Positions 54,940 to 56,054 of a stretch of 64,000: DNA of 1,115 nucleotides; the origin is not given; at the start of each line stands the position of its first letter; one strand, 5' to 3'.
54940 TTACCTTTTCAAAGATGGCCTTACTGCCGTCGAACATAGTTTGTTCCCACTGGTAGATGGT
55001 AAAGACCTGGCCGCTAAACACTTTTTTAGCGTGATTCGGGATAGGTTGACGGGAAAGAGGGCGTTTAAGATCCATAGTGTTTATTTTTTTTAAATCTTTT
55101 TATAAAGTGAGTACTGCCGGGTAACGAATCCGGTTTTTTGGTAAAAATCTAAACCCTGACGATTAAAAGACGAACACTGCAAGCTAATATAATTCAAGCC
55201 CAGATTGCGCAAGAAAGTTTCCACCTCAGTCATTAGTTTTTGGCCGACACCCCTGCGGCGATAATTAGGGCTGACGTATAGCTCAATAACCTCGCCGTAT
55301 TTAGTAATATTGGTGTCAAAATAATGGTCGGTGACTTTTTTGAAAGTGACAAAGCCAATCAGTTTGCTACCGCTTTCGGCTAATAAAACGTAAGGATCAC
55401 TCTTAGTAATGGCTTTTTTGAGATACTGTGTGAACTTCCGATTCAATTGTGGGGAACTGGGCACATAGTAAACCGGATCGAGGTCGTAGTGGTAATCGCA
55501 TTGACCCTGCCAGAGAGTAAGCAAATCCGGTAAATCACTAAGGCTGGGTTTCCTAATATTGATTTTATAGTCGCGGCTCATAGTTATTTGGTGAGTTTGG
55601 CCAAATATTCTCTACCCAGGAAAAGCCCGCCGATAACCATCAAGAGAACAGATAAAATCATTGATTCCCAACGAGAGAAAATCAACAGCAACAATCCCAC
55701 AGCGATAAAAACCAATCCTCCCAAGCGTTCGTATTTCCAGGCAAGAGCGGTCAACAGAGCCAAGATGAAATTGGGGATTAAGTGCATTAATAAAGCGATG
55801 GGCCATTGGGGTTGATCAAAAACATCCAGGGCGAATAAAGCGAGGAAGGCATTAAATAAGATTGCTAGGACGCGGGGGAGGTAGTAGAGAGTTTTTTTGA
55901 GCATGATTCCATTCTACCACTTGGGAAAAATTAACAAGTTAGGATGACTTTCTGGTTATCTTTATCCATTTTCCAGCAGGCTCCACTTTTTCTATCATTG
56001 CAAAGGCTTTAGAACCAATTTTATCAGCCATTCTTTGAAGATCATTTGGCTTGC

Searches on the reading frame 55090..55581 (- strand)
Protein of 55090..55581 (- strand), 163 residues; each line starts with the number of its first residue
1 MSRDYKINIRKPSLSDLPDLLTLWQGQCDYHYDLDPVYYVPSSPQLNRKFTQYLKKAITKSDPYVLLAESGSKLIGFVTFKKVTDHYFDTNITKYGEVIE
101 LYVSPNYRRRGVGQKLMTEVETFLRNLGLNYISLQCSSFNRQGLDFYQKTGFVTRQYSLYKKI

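Call 77: search_protein_families(library=pfam, proteins=[window:55090-55581:-], max_evalue=0.01)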
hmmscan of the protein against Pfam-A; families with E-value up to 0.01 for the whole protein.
window:55090-55581:- (163 aa): 9 families
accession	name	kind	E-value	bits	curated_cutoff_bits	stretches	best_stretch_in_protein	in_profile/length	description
PF00583.31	Acetyltransf_1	-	5.6e-20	72.2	20.7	1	43-152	17-116/116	Acetyltransferase (GNAT) family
PF13508.13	Acetyltransf_7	-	1.2e-14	54.9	27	1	64-153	4-83/84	Acetyltransferase (GNAT) domain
PF13673.13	Acetyltransf_10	-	4.1e-12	46.6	23.6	1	50-154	13-109/128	Acetyltransferase (GNAT) domain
PF13302.13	Acetyltransf_3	-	1.5e-06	29.4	25.4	1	7-153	2-138/138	Acetyltransferase (GNAT) domain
PF13527.13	Acetyltransf_9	-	2e-05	25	25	1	39-152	28-124/127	Acetyltransferase (GNAT) domain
PF13420.13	Acetyltransf_4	-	8e-05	23.2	24.3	1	9-154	1-136/155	Acetyltransferase (GNAT) domain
PF17013.11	Acetyltransf_15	-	0.00018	21.4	35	1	65-126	39-103/210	Putative acetyl-transferase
PF08445.16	FR47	-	0.00052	20.4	22.1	1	94-155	20-80/86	FR47-like protein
PF14542.12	Acetyltransf_CG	-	0.0013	19.3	30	1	72-137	9-65/80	GCN5-related N-acetyl-transferase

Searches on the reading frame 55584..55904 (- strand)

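Call 77: search_protein_families(library=pfam, proteins=[window:55584-55904:-], max_evalue=0.01)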
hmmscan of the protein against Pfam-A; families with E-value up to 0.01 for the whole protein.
window:55584-55904:- (106 aa): 1 family
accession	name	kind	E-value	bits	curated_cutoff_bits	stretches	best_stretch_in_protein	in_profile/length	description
PF24709.1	DUF7670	-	8e-20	71.8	29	1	3-102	5-113/118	Domain of unknown function (DUF7670)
